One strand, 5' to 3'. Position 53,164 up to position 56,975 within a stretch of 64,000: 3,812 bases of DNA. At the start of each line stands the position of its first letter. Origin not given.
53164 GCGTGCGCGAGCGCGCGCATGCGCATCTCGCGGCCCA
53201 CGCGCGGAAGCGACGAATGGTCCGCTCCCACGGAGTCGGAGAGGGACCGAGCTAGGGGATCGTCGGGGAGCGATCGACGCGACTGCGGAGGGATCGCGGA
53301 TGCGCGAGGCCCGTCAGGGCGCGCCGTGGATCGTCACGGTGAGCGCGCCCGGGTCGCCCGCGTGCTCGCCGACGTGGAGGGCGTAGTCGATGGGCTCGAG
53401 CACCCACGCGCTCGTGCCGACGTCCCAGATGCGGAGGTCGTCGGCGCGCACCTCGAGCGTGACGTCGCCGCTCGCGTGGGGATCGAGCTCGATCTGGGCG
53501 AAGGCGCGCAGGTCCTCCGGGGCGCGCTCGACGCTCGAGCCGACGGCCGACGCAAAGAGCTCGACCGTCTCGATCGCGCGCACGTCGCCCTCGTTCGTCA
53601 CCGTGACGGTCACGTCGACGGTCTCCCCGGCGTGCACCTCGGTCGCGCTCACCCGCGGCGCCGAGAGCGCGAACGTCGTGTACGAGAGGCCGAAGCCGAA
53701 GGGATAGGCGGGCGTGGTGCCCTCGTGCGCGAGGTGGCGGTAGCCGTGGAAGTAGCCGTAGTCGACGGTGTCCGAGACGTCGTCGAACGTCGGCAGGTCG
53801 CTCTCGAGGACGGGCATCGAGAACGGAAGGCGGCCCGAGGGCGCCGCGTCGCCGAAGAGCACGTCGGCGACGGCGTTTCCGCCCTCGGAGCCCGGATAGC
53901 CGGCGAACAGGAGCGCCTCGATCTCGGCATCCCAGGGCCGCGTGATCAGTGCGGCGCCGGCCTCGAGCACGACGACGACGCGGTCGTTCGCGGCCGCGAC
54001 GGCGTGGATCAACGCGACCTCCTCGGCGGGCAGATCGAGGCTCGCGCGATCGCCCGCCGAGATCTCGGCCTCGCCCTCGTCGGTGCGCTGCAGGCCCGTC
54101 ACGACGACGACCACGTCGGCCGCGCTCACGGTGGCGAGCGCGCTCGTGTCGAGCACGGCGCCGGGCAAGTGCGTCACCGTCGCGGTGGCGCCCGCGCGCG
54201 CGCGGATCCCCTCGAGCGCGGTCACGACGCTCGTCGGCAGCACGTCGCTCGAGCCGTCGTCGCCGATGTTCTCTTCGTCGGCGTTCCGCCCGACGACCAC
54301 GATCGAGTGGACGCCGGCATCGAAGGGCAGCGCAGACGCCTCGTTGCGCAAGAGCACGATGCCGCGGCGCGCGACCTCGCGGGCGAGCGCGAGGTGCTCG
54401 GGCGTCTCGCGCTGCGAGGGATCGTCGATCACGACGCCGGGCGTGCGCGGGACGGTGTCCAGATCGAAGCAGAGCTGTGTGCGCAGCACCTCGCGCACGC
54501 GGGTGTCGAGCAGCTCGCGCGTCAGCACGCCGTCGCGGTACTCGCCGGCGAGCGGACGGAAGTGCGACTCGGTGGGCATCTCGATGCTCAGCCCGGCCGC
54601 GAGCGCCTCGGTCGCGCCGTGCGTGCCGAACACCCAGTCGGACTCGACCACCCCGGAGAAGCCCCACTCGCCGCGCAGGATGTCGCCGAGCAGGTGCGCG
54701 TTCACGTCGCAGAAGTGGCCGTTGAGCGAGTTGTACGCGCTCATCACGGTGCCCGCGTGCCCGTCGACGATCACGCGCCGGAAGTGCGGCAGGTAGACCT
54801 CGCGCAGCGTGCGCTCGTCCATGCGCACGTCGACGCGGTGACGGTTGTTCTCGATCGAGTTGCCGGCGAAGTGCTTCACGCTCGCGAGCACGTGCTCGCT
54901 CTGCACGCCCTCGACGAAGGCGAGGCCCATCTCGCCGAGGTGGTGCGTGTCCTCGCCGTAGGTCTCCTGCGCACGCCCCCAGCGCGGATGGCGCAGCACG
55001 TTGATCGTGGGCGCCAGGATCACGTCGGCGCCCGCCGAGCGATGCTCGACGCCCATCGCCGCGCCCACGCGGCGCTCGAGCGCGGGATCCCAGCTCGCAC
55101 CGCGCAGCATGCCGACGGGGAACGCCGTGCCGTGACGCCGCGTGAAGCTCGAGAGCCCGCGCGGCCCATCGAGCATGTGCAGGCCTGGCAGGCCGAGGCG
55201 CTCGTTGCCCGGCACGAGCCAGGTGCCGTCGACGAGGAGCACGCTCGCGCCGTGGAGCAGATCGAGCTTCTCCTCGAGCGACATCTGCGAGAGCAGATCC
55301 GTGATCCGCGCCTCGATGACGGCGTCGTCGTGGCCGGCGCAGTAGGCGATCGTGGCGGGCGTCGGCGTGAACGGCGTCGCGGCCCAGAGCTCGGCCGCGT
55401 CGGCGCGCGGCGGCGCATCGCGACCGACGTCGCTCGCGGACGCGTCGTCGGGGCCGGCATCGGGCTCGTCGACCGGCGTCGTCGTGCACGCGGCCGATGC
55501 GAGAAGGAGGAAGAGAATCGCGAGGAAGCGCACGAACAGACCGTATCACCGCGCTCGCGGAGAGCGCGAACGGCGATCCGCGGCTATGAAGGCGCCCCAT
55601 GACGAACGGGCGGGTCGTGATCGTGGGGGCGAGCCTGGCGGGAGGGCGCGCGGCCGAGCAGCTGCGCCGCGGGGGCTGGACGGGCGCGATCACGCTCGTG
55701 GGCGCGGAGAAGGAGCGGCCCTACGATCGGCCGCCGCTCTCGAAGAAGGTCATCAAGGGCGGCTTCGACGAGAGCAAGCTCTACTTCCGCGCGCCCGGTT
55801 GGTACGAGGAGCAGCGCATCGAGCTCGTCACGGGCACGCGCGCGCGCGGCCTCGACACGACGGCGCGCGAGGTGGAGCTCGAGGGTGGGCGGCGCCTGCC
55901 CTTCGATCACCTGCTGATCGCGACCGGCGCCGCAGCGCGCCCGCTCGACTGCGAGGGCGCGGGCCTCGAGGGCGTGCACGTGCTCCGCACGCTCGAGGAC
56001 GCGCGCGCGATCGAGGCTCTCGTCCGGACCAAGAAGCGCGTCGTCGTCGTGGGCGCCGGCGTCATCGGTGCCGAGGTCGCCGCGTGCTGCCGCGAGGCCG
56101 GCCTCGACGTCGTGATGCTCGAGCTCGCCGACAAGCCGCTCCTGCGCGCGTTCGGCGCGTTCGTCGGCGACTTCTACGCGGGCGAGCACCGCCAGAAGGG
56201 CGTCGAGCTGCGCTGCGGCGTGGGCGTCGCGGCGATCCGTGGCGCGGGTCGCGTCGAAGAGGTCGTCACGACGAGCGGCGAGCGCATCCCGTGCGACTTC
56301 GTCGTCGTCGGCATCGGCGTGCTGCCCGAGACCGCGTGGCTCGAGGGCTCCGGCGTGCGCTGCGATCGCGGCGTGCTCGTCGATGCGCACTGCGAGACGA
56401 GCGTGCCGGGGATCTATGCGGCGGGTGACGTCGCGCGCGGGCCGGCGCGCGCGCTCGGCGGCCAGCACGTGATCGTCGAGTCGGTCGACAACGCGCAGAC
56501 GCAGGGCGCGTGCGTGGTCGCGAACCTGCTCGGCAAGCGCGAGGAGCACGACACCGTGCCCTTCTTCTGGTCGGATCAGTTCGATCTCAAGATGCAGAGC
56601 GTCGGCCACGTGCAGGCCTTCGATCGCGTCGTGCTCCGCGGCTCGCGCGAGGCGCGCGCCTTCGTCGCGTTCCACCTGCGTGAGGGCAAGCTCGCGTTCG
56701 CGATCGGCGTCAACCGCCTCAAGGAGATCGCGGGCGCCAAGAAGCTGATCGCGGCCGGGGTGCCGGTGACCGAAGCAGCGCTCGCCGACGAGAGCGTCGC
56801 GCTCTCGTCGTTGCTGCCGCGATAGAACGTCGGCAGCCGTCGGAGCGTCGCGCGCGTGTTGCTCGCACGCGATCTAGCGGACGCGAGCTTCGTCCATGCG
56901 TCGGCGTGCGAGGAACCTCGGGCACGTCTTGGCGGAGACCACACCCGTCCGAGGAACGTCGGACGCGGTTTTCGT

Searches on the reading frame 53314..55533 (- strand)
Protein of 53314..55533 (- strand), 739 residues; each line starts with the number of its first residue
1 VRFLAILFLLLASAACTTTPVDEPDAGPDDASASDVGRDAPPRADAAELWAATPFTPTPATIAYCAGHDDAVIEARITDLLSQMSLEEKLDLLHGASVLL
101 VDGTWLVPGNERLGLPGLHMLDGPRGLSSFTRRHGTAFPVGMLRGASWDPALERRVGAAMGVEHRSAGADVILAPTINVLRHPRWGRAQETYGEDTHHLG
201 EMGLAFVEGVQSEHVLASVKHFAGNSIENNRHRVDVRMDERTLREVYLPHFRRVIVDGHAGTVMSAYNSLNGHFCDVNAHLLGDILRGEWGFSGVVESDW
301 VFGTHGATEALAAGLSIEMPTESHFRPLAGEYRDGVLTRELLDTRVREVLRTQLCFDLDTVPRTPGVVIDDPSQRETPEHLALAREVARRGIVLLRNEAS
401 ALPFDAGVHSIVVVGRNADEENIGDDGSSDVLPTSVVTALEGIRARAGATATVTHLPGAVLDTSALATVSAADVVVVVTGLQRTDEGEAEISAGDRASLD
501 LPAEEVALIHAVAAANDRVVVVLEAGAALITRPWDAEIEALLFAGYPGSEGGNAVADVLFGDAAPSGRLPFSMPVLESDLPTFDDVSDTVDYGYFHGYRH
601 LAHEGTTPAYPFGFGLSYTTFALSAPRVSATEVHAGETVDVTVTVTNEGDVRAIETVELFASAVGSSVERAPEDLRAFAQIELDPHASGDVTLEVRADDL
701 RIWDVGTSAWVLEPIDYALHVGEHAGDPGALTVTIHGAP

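Call 86: search_protein_families(library=pfam, proteins=[window:53314-55533:-], max_evalue=0.00001)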
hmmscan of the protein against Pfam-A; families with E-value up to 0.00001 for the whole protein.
window:53314-55533:- (739 aa): 3 families
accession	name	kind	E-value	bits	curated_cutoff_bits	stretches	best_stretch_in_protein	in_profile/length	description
PF01915.27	Glyco_hydro_3_C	-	7.3e-52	176.7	31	1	392-618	1-200/200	Glycosyl hydrolase family 3 C-terminal domain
PF00933.27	Glyco_hydro_3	-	2.7e-44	152.4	27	1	110-351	58-315/316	Glycosyl hydrolase family 3 N terminal domain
PF14310.12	Fn3-like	-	4.6e-18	65.6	25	1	655-724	1-70/71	Fibronectin type III-like domain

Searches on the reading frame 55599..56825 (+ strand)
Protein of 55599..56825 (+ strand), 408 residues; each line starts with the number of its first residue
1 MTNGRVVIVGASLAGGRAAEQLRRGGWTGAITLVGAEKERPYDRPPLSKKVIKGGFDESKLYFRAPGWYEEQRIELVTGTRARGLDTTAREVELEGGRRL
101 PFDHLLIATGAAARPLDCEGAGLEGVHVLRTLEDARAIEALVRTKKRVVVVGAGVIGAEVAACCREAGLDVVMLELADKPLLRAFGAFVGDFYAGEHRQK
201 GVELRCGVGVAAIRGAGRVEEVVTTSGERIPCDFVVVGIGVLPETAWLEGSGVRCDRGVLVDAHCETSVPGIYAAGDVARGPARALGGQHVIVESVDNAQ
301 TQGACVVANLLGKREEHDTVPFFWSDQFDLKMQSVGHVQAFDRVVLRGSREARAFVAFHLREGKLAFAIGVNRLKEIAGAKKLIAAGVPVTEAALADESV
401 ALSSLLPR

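Call 7: search_protein_families(library=pfam, proteins=[window:55599-56825:+], max_evalue=1)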
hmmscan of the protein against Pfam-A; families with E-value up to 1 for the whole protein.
window:55599-56825:+ (408 aa): 18 families
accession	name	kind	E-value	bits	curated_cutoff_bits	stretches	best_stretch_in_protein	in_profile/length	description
PF07992.20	Pyr_redox_2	-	3e-66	224.2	26.1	1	5-303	2-291/291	Pyridine nucleotide-disulphide oxidoreductase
PF14759.12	Reductase_C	-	3.1e-25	88.9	25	1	322-406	1-85/85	Reductase C-terminal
PF00070.33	Pyr_redox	-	8e-13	49.2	22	1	147-225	1-80/82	Pyridine nucleotide-disulphide oxidoreductase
PF02737.24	3HCDH_N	-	9e-05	22.9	22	1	148-187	2-41/180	3-hydroxyacyl-CoA dehydrogenase, NAD binding domain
PF13738.12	Pyr_redox_3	-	9e-05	22.3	30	1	103-276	126-305/305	Pyridine nucleotide-disulphide oxidoreductase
PF01266.30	DAO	-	9.8e-05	22.5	27.9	2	147-177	1-31/353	FAD dependent oxidoreductase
PF02826.25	2-Hacid_dh_C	-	0.004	17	25.1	1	144-176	35-67/178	D-isomer specific 2-hydroxyacid dehydrogenase, NAD binding domain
PF01262.27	AlaDh_PNT_C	-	0.0048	16.8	23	1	145-178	28-61/214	Alanine dehydrogenase/PNT, C-terminal domain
PF00890.30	FAD_binding_2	-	0.015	14.9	20.4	2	258-288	372-411/414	FAD binding domain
PF13450.12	NAD_binding_8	-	0.066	13.9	21.9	1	150-183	1-34/68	NAD(P)-binding Rossmann-like domain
PF13434.12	Lys_Orn_oxgnase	-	0.069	12.7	21.3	1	100-166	146-209/339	L-lysine 6-monooxygenase/L-ornithine 5-monooxygenase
PF02254.24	TrkA_N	-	0.087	13.6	23.8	0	148-176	1-29/116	TrkA-N domain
PF03486.20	HI0933_like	-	0.11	12.3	50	0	147-180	2-35/244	HI0933-like protein Rossmann domain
PF00743.25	FMO-like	-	0.16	10.8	22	1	145-177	1-33/532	Flavin-binding monooxygenase-like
PF00899.27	ThiF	-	0.17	11.4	28.1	1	145-170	20-45/238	ThiF family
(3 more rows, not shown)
